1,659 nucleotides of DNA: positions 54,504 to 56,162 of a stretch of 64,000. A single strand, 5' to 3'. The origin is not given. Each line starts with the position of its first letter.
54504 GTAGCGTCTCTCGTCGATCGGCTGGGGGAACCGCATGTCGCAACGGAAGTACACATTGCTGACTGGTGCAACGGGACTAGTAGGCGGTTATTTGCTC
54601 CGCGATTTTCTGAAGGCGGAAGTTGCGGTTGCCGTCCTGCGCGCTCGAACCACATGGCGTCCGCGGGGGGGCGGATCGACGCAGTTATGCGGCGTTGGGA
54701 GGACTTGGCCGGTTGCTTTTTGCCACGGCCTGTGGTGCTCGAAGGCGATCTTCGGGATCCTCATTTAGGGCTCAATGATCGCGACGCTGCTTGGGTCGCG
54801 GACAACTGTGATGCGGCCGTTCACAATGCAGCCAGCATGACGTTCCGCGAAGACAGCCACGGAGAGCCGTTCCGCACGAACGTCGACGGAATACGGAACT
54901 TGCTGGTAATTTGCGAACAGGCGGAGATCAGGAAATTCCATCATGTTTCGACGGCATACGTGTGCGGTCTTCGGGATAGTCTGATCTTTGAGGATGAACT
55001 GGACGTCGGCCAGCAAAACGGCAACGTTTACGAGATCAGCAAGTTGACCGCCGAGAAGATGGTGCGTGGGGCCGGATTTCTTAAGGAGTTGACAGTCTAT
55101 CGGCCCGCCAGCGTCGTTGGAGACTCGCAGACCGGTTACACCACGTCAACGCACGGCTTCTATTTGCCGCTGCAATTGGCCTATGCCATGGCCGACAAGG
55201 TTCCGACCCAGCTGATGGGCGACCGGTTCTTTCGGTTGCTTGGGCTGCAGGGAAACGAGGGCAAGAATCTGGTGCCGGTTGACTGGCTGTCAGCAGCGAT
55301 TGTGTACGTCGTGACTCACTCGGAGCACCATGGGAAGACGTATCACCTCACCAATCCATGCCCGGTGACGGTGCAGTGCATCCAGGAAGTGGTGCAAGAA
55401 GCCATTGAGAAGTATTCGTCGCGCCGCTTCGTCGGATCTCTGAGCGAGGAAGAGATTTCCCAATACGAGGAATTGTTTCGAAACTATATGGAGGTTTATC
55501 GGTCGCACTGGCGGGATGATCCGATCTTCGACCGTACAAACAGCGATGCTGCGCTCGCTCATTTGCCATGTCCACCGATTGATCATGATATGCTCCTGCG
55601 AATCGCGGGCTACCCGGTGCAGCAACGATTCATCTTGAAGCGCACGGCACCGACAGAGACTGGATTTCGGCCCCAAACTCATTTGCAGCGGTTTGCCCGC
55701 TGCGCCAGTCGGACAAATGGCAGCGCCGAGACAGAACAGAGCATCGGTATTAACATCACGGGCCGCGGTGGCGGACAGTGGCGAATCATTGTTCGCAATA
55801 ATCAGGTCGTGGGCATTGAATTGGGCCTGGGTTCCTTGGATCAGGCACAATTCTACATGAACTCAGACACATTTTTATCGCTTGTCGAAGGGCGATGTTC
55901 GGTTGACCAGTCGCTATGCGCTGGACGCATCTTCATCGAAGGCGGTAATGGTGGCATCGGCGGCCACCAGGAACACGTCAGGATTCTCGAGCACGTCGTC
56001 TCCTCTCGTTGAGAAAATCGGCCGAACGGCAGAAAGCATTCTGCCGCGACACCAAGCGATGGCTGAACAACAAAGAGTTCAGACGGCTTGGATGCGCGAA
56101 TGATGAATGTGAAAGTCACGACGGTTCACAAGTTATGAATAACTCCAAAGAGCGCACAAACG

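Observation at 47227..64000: Non-canonical PUFA-synthase-like (iterative type I PKS/FAS) lipid cluster with reductive-release and tailoring genes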

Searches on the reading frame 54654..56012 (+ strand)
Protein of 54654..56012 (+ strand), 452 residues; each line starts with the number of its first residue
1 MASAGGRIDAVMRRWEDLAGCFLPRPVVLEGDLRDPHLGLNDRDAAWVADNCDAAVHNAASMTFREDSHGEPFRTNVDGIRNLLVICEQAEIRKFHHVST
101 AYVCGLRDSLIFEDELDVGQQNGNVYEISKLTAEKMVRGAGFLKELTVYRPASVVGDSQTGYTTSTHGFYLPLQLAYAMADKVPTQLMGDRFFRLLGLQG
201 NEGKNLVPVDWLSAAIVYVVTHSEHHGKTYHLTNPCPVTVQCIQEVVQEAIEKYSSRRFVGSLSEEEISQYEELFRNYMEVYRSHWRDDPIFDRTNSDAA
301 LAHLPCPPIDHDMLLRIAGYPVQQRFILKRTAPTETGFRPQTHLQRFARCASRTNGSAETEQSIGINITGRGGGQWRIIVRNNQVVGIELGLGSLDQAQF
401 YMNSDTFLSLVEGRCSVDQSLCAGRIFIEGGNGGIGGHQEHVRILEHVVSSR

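Call 4: search_protein_families(library=pfam, proteins=[window:54654-56012:+], max_evalue=0.01)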
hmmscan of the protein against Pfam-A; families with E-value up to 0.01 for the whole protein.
window:54654-56012:+ (452 aa): 3 families
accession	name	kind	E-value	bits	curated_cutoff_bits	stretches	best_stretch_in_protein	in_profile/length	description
PF07993.18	NAD_binding_4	-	3.4e-32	112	20.1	1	22-216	59-258/258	Male sterility protein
PF01370.27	Epimerase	-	6.9e-10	39.2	20.9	1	37-222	54-227/240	NAD dependent epimerase/dehydratase family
PF01073.25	3Beta_HSD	-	3.9e-07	29.8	22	1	47-140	62-160/280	3-beta hydroxysteroid dehydrogenase/isomerase family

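Call 15: search_protein_families(library=ncbifam, proteins=[window:54654-56012:+], max_evalue=0.01)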
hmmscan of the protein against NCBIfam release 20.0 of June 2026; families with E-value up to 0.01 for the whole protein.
window:54654-56012:+ (452 aa): 12 families
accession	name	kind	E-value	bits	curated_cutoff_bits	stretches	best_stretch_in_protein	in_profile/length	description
NF005539.0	PRK07201.1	equivalog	3.7e-35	121.8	549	1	10-269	43-284/657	SDR family oxidoreductase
TIGR01746.1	Thioester-redct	subfamily_domain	1.5e-28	100.1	213.35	1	22-249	60-279/371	thioester reductase domain-containing protein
NF038078.1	NRPS_MxcG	equivalog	1.1e-13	49.4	2300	1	3-273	1121-1380/1442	myxochelin non-ribosomal peptide synthetase MxcG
NF041592.1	carboxyl_red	equivalog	5.2e-07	27.7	1300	1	13-236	824-1051/1160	carboxylic acid reductase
TIGR01179.1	galE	equivalog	1.8e-06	27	262.3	1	28-139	51-158/332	UDP-glucose 4-epimerase GalE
NF052578.1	StrlDmthSdmBMthl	equivalog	7.4e-06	25.9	600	1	46-157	59-172/328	sterol demethylase protein SdmB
NF042423.1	oxyalk_red_Shew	equivalog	8.1e-06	25.1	580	1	49-142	68-161/331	2-alkyl-3-oxoalkanoate reductase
TIGR03443.1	alpha_am_amid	equivalog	9.1e-06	23.3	1030.1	1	28-170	1039-1195/1390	L-aminoadipate-semialdehyde dehydrogenase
NF042422.1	oxyalk_red_OleD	equivalog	3.6e-05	23.3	580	1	40-141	50-154/329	2-alkyl-3-oxoalkanoate reductase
TIGR04180.1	EDH_00030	hypoth_equivalog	0.00011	21.4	475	1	28-159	53-180/297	NAD-dependent 4,6-dehydratase LegB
TIGR03466.1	HpnA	hypoth_equivalog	0.00014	20.9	367.65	1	48-158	61-174/327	hopanoid-associated sugar epimerase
TIGR01214.1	rmlD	equivalog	0.00053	19.2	224.05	1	53-159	52-155/285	dTDP-4-dehydrorhamnose reductase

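Call 59: find_homologous_proteins(query=window:54654-56009:+, max_evalue=1e-10)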
Query window:54654-56009:+ (452 aa): 2924 proteins with E <= 1e-10 among 7738 candidates; the best 120 are listed.
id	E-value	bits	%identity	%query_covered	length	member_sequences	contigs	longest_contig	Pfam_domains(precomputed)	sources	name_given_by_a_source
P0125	0.0e+0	1050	100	100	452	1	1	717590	PF01073.26,PF07993.19,PF01370.28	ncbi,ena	-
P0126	2.9e-208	710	67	99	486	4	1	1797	PF04321.24,PF16363.12,PF01073.26,PF07993.19,PF13460.13,PF01370.28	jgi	jgi:thioester reductase-like protein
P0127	8.8e-207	706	68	99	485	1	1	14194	PF04321.24,PF16363.12,PF01073.26,PF07993.19,PF01370.28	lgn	-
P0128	1.7e-205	701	65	99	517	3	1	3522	PF04321.24,PF16363.12,PF01073.26,PF07993.19,PF13460.13,PF01370.28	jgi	jgi:thioester reductase-like protein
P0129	8.1e-205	699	65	99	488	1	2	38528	PF04321.24,PF16363.12,PF01073.26,PF07993.19,PF13460.13,PF01370.28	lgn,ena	-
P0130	5.5e-204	696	65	100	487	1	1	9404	PF04321.24,PF16363.12,PF01073.26,PF07993.19,PF13460.13,PF01370.28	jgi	jgi:thioester reductase-like protein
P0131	8.3e-203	693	64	99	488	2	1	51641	PF04321.24,PF16363.12,PF01073.26,PF07993.19,PF01370.28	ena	-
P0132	9.7e-199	679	65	99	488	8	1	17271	PF01073.26,PF07993.19,PF01370.28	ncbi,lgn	-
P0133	1.4e-197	675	63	99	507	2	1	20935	PF04321.24,PF16363.12,PF01073.26,PF07993.19,PF13460.13,PF01370.28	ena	-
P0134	5.6e-196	670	64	99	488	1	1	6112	PF04321.24,PF16363.12,PF01073.26,PF07993.19,PF13460.13,PF01370.28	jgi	jgi:thioester reductase-like protein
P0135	3.0e-195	668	64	100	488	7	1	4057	PF16363.12,PF01073.26,PF07993.19,PF01370.28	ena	-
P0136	6.6e-195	666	63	99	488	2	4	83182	PF04321.24,PF16363.12,PF01073.26,PF07993.19,PF13460.13,PF01370.28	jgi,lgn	jgi:thioester reductase-like protein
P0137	1.8e-194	665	63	98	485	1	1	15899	PF04321.24,PF16363.12,PF01073.26,PF07993.19,PF13460.13,PF01370.28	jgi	jgi:nucleoside-diphosphate-sugar epimerase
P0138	3.5e-194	664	62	99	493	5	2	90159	PF04321.24,PF16363.12,PF01073.26,PF07993.19,PF13460.13,PF01370.28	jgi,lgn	-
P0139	1.5e-193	662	62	99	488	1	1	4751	PF04321.24,PF16363.12,PF01073.26,PF07993.19,PF13460.13,PF01370.28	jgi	jgi:thioester reductase-like protein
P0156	1.3e-170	586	99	57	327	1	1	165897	PF04321.24,PF16363.12,PF01073.26,PF07993.19,PF13460.13,PF01370.28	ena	-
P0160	3.5e-166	572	60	91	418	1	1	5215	PF01073.26,PF07993.19,PF02036.23,PF01370.28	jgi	jgi:thioester reductase-like protein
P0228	1.5e-142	494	52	96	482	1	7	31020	PF04321.24,PF16363.12,PF01073.26,PF07993.19,PF13460.13,PF01370.28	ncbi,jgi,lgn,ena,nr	ncbi:MAG: SDR family oxidoreductase [Bythopirellula sp.]|nr:SDR family oxidoreductase [Bythopirellul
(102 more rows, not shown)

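Call 60: find_encoding_contigs(protein=P0125, flank=10000, max_places=3)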
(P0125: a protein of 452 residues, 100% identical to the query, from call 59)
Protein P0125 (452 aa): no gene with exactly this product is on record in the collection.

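Call 61: find_encoding_contigs(protein=P0156, flank=10000, max_places=3)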
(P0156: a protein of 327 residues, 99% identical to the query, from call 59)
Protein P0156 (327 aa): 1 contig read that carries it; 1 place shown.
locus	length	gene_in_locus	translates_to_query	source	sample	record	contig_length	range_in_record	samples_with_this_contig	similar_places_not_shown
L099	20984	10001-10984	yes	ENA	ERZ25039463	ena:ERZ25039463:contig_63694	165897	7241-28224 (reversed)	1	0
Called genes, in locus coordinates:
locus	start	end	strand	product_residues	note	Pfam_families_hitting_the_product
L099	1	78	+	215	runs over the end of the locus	PF00005:ABC_tran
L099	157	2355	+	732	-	PF12704:MacB_PCD, PF02687:FtsX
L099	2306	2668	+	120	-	PF02687:FtsX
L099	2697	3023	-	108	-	-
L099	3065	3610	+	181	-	PF00378:ECH_1, PF16113:ECH_2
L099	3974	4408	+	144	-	PF00296:Bac_luciferase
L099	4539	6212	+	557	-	PF00296:Bac_luciferase, PF08100:Dimerisation, PF00891:Methyltransf_2, PF05175:MTS (weak), PF13489:Methyltransf_23, PF08241:Methyltransf_11 (weak), PF08242:Methyltransf_12, PF13649:Methyltransf_25, +1 more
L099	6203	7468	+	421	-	PF00890:FAD_binding_2 (weak), PF03486:HI0933_like (faint), PF07992:Pyr_redox_2 (weak), PF12831:FAD_oxidored, PF13450:NAD_binding_8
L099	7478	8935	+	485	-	PF00501:AMP-binding, PF13193:AMP-binding_C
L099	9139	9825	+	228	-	-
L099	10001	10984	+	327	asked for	PF01073:3Beta_HSD, PF01370:Epimerase, PF04321:RmlD_sub_bind (weak), PF07993:NAD_binding_4, PF13460:NAD_binding_10 (faint), PF16363:GDP_Man_Dehyd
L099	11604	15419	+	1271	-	PF00109:ketoacyl-synt, PF02801:Ketoacyl-synt_C, PF16197:KAsynt_C_assoc, PF00109:ketoacyl-synt, PF02801:Ketoacyl-synt_C, PF00698:Acyl_transf_1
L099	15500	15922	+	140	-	-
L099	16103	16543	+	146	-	PF13517:FG-GAP_3 (faint), PF01839:FG-GAP (faint)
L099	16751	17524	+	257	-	-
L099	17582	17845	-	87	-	PF01594:AI-2E_transport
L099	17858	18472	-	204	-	-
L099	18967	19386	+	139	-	PF13581:HATPase_c_2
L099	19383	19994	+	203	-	PF01740:STAS, PF13466:STAS_2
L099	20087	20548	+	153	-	PF02405:MlaE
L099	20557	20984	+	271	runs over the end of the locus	PF00005:ABC_tran, PF13304:AAA_21 (faint)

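Call 71: find_encoding_contigs(protein=P0228, flank=10000, max_places=4)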
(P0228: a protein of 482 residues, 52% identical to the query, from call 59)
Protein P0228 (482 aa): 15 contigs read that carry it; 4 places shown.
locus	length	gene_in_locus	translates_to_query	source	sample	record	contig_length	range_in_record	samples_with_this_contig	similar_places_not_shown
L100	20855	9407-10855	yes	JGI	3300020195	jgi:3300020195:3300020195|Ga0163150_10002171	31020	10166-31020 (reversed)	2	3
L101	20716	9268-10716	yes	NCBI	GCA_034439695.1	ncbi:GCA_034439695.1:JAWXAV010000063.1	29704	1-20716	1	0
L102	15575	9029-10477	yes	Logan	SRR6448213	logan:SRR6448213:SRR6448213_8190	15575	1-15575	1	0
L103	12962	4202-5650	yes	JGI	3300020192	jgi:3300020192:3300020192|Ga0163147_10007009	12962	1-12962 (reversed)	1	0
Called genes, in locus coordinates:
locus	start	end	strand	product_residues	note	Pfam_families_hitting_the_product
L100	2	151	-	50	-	?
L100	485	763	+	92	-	-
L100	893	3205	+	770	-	PF00296:Bac_luciferase, PF08100:Dimerisation, PF00891:Methyltransf_2, PF02353:CMAS, PF13489:Methyltransf_23, PF13847:Methyltransf_31, PF08241:Methyltransf_11, PF08242:Methyltransf_12, +2 more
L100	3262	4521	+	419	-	PF07992:Pyr_redox_2, PF00890:FAD_binding_2 (weak), PF01134:GIDA (weak), PF01266:DAO (weak), PF12831:FAD_oxidored, PF13450:NAD_binding_8 (weak)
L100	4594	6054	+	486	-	PF00501:AMP-binding, PF13193:AMP-binding_C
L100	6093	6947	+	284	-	PF00753:Lactamase_B, PF23023:Anti-Pycsar_Apyc1 (faint)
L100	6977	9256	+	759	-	PF03176:MMPL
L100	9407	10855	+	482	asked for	PF01073:3Beta_HSD, PF01370:Epimerase, PF07993:NAD_binding_4, PF13460:NAD_binding_10 (faint), PF16363:GDP_Man_Dehyd, PF04321:RmlD_sub_bind (weak)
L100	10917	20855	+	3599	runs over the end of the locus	PF00109:ketoacyl-synt, PF02801:Ketoacyl-synt_C, PF16197:KAsynt_C_assoc, PF00109:ketoacyl-synt, PF02801:Ketoacyl-synt_C, PF00698:Acyl_transf_1, PF00550:PP-binding, PF08659:KR, +4 more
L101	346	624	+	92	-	-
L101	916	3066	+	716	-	PF00296:Bac_luciferase, PF08100:Dimerisation, PF00891:Methyltransf_2, PF02353:CMAS, PF13489:Methyltransf_23, PF08241:Methyltransf_11, PF08242:Methyltransf_12, PF13649:Methyltransf_25, +2 more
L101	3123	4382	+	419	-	PF07992:Pyr_redox_2, PF00890:FAD_binding_2 (weak), PF01134:GIDA (weak), PF01266:DAO (weak), PF12831:FAD_oxidored, PF13450:NAD_binding_8 (weak)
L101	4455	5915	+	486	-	PF00501:AMP-binding, PF13193:AMP-binding_C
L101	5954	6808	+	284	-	PF00753:Lactamase_B, PF23023:Anti-Pycsar_Apyc1 (faint)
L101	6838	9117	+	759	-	PF03176:MMPL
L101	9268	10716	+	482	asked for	PF01073:3Beta_HSD, PF01370:Epimerase, PF07993:NAD_binding_4, PF13460:NAD_binding_10 (faint), PF16363:GDP_Man_Dehyd, PF04321:RmlD_sub_bind (weak)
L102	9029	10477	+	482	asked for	PF01073:3Beta_HSD, PF01370:Epimerase, PF07993:NAD_binding_4, PF13460:NAD_binding_10 (faint), PF16363:GDP_Man_Dehyd, PF04321:RmlD_sub_bind (weak)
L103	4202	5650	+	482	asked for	PF01073:3Beta_HSD, PF01370:Epimerase, PF07993:NAD_binding_4, PF13460:NAD_binding_10 (faint), PF16363:GDP_Man_Dehyd, PF04321:RmlD_sub_bind (weak)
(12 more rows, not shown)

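Call 83: search_protein_families(library=ncbifam, proteins=[L100:893-3202:+, L100:3262-4518:+, L100:4594-6051:+, L100:6093-6944:+, L100:6977-9253:+, L100:485-760:+], max_evalue=1e-8)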
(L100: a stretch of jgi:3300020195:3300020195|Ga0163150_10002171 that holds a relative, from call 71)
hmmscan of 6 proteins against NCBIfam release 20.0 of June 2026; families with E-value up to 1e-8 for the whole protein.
L100:893-3202:+ (770 aa): 27 families (the best 25 are shown)
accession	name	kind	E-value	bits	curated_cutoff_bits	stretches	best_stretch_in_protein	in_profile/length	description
TIGR03619.1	F420_Rv2161c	subfamily_domain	9.4e-40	136.7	166.9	1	87-290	7-218/247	TIGR03619 family F420-dependent LLM class oxidoreductase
TIGR04020.1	seco_metab_LLM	subfamily_domain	3.7e-38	131.5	244.45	1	74-393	15-337/341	MupA/Atu3671 family FMN-dependent luciferase-like monooxygenase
TIGR03858.1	LLM_2I7G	subfamily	4.5e-35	121.2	462.25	1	76-401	24-336/337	Atu2307/SP_0267 family LLM class monooxygenase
NF052254.1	luciferase_Alph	exception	3.4e-30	105.4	600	1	84-402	28-351/354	luciferase subunit alpha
TIGR04036.1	LLM_CE1758_fam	subfamily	3.1e-29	101.9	479.1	1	86-412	36-342/355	CE1758 family FMN-dependent luciferase-like monooxygenase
TIGR03560.1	F420_Rv1855c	subfamily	1.6e-26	93.5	231.4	1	77-279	12-221/227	TIGR03560 family F420-dependent LLM class oxidoreductase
TIGR03857.1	F420_MSMEG_2249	hypoth_equivalog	3.7e-26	92.1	218.4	1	77-286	13-212/329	TIGR03857 family LLM class F420-dependent oxidoreductase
TIGR03558.1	oxido_grp_1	subfamily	1.5e-23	83.5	166.95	1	86-376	28-307/325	MsnO8 family LLM class oxidoreductase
TIGR03571.1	lucif_BA3436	subfamily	1.8e-23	83.3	303.9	1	86-295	39-246/304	TIGR03571 family LLM class oxidoreductase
TIGR02716.1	C20_methyl_CrtF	equivalog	9.2e-22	77.5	276.1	1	456-712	6-260/306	bacteriochlorophyllide d C-20 methyltransferase BchU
TIGR04027.1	LLM_KPN_01858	hypoth_equivalog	1.5e-21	76.7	412.9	1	77-203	19-147/326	putative FMN-dependent luciferase-like monooxygenase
TIGR03621.1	F420_MSMEG_2516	subfamily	3e-20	72.6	213.15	1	80-228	16-156/295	TIGR03621 family F420-dependent LLM class oxidoreductase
NF002619.0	PRK02271.1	equivalog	1.4e-16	60.7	276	1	82-248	18-176/329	5,10-methylenetetrahydromethanopterin reductase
TIGR03854.1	F420_MSMEG_3544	hypoth_equivalog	5.4e-16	58.7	295.6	1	89-220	24-154/290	TIGR03854 family LLM class F420-dependent oxidoreductase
TIGR03555.1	F420_mer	equivalog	5.5e-16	58.9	348.7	1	86-365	20-296/325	5,10-methylenetetrahydromethanopterin reductase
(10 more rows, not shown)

L100:3262-4518:+ (419 aa): 4 families
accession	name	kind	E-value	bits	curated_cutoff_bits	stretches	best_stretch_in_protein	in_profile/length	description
NF009477.0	PRK12843.1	equivalog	1.1e-09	37.4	758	1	7-54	10-57/578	FAD-dependent oxidoreductase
NF005511.0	PRK07121.1-4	equivalog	2.6e-09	36.1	466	1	5-62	12-69/553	FAD-binding protein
NF005512.0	PRK07121.1-5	subfamily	4.2e-09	35.5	812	1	11-55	19-63/489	FAD-binding protein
NF005510.0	PRK07121.1-3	subfamily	4.6e-09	35.6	481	1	9-53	18-62/492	FAD-binding protein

L100:4594-6051:+ (486 aa): 99 families (the best 25 are shown)
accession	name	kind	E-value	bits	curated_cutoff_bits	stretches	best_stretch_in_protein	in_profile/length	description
NF004837.0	PRK06187.1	subfamily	2.3e-77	260.4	476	1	2-482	8-518/531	long-chain-fatty-acid--CoA ligase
NF004511.1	PRK05852.1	equivalog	5.5e-67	226.5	650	1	5-483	2-501/505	FadD7 family fatty acid--CoA ligase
NF002966.0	PRK03640.1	equivalog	1.5e-58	198.6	556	1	2-483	2-477/483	o-succinylbenzoate--CoA ligase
NF005307.0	PRK06839.1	equivalog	4.7e-55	187.1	748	1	10-484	10-491/496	o-succinylbenzoate--CoA ligase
NF005801.1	PRK07656.1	equivalog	6.3e-55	186.7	657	1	7-480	6-497/500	FadD3 family acyl-CoA ligase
NF009233.0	PRK12583.1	subfamily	1.6e-54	185.3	832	1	137-485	191-548/558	fatty acid CoA ligase family protein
TIGR01923.1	menE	equivalog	1.8e-54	185.3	330.15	1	31-482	1-442/442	o-succinylbenzoate--CoA ligase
NF006182.0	PRK08316.1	subfamily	2e-54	185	663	1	6-482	15-513/523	fatty acyl-CoA synthetase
NF006181.0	PRK08314.1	subfamily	2.8e-54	184.3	705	2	149-481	206-549/563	long-chain-fatty-acid--CoA ligase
NF052269.1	Staph_lig_FadD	equivalog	1.5e-53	181.9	650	1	10-484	8-491/499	long-chain-fatty-acid--CoA ligase FadD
NF004114.0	PRK05605.1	equivalog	1.1e-51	175.9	766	1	146-485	220-568/575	long-chain-fatty-acid--CoA ligase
NF005702.0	PRK07514.1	subfamily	1.8e-51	175.1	558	1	2-484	3-497/506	malonyl-CoA synthase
NF005858.0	PRK07787.1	subfamily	4.2e-49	167.2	575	1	27-483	24-469/471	acyl-CoA synthetase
NF005676.0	PRK07470.1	equivalog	1e-46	159.7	774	1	2-486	20-529/544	acyl-CoA synthetase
TIGR01733.1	AA-adenyl-dom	subfamily_domain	1.7e-45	155.5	317.4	1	31-415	1-409/409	amino acid adenylation domain-containing protein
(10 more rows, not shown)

L100:6093-6944:+ (284 aa): 6 families
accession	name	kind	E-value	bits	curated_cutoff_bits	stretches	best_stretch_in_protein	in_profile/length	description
NF047919.1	lactonase_YtnP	equivalog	1.6e-50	171.8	425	1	5-264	2-259/274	YtnP family quorum-quenching lactonase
NF047979.1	lactonase_AidB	equivalog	4.1e-15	55.8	360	1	3-257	4-251/271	AidB family quorum-quenching N-acyl homoserine lactonase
NF047925.1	pyridox_lacton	equivalog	1.9e-13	50.8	325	1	20-260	9-254/268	4-pyridoxolactonase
NF045699.1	AHLLactAiiA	equivalog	1.2e-11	44.3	375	1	81-204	75-181/251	quorum-quenching N-acyl homoserine lactonase AiiA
NF045700.1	AHLLactAttM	equivalog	4.1e-10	39.6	390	1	82-206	74-192/257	AttM family quorum-quenching N-acyl homoserine lactonase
NF033105.1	bla_subclass_B3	equivalog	6.7e-09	35.4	240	0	87-210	47-164/257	subclass B3 metallo-beta-lactamase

L100:6977-9253:+ (759 aa): 3 families
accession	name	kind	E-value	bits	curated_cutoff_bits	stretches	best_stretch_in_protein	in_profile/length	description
TIGR00921.1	2A067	subfamily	6.4e-34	117.1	351.9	2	380-738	2-345/733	hydrophobe/amphiphile efflux-3 (HAE3) family transporter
TIGR00833.1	actII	subfamily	3.9e-28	98.3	874.7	2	145-481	120-457/910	MMPL family RND transporter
TIGR03480.1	HpnN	hypoth_equivalog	1.2e-13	49.9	751.85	1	200-485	272-538/862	hopanoid biosynthesis associated RND transporter like protein HpnN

L100:485-760:+ (92 aa): 0 families
